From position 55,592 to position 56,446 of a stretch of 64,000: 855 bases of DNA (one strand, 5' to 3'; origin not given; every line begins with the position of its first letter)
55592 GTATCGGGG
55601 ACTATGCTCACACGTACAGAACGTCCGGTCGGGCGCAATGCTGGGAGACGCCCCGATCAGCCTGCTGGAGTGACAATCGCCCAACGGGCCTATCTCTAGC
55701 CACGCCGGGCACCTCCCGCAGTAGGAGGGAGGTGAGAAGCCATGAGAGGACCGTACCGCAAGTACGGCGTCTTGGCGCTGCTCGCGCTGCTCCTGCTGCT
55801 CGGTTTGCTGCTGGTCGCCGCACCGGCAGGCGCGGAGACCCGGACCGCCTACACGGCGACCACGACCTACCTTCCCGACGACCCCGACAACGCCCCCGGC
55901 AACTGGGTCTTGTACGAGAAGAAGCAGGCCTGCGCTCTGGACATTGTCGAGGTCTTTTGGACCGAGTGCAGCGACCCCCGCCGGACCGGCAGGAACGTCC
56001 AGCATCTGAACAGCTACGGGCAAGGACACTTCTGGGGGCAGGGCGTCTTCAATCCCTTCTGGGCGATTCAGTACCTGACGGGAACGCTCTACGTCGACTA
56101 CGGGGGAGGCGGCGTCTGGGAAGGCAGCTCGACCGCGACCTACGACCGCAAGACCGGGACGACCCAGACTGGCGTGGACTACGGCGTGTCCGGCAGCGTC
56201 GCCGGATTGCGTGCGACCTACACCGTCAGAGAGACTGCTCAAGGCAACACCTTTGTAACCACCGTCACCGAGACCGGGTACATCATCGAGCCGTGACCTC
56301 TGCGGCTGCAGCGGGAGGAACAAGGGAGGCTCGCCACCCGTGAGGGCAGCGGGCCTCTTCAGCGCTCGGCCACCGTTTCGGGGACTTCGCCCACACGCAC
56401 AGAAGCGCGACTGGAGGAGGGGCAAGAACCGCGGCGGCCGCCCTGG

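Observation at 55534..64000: Second, plus-strand array built from the same blocks, mirrored in orientation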

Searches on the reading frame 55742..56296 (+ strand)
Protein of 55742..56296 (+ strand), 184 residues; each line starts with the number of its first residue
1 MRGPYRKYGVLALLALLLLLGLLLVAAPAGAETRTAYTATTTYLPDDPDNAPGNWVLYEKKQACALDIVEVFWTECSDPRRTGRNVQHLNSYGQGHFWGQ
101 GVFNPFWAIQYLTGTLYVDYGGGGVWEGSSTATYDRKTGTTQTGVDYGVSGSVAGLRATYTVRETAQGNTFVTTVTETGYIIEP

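Call 13: search_protein_families(library=pfam, max_evalue=0.01, proteins=[window:55742-56296:+])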
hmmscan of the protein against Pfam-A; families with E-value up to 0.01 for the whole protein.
window:55742-56296:+ (184 aa): 1 family
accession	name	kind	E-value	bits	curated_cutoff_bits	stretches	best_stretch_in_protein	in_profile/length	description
PF06766.16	Hydrophobin_2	-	0.0013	19.1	24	1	57-91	5-39/65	Fungal hydrophobin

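Call 15: find_encoding_contigs(protein=window:55742-56296:+, flank=10000, max_places=10)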
Protein window:55742-56296:+ (184 aa): 4 contigs read that carry it; 4 places shown.
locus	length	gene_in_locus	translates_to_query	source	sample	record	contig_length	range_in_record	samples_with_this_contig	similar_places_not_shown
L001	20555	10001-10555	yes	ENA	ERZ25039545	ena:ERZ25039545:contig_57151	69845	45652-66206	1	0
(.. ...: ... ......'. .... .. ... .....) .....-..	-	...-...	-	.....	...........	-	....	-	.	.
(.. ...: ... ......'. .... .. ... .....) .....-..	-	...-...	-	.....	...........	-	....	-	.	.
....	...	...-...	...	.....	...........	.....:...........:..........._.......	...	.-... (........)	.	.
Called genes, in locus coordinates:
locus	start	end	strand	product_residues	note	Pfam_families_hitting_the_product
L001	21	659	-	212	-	-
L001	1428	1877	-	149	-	-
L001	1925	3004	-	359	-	-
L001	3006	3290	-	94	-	-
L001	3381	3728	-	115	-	-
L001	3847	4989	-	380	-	-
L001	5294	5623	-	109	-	PF01425:Amidase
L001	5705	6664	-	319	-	PF01425:Amidase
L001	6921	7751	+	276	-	PF00392:GntR, PF13545:HTH_Crp_2 (faint), PF25213:HVO_A0261_N (faint), PF08279:HTH_11 (faint), PF07702:UTRA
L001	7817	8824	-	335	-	PF01546:Peptidase_M20, PF04389:Peptidase_M28 (weak), PF07687:M20_dimer (weak)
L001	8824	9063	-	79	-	-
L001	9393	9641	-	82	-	-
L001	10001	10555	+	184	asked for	-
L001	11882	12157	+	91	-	PF11746:DUF3303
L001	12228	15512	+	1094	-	PF13517:FG-GAP_3, PF01839:FG-GAP (weak), PF13517:FG-GAP_3, PF01839:FG-GAP (weak), PF13517:FG-GAP_3, PF01839:FG-GAP (weak), PF13517:FG-GAP_3, PF13517:FG-GAP_3, +2 more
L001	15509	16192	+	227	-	-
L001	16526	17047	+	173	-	-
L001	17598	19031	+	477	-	PF01391:Collagen (weak)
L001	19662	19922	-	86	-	-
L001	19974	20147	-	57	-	-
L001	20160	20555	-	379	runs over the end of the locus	PF13606:Ank_3 (faint), PF00023:Ank (faint), PF12796:Ank_2, PF13857:Ank_5 (weak), PF13637:Ank_4, PF13857:Ank_5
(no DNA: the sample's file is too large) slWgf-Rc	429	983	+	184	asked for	-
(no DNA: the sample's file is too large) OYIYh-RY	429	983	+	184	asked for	-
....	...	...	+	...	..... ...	-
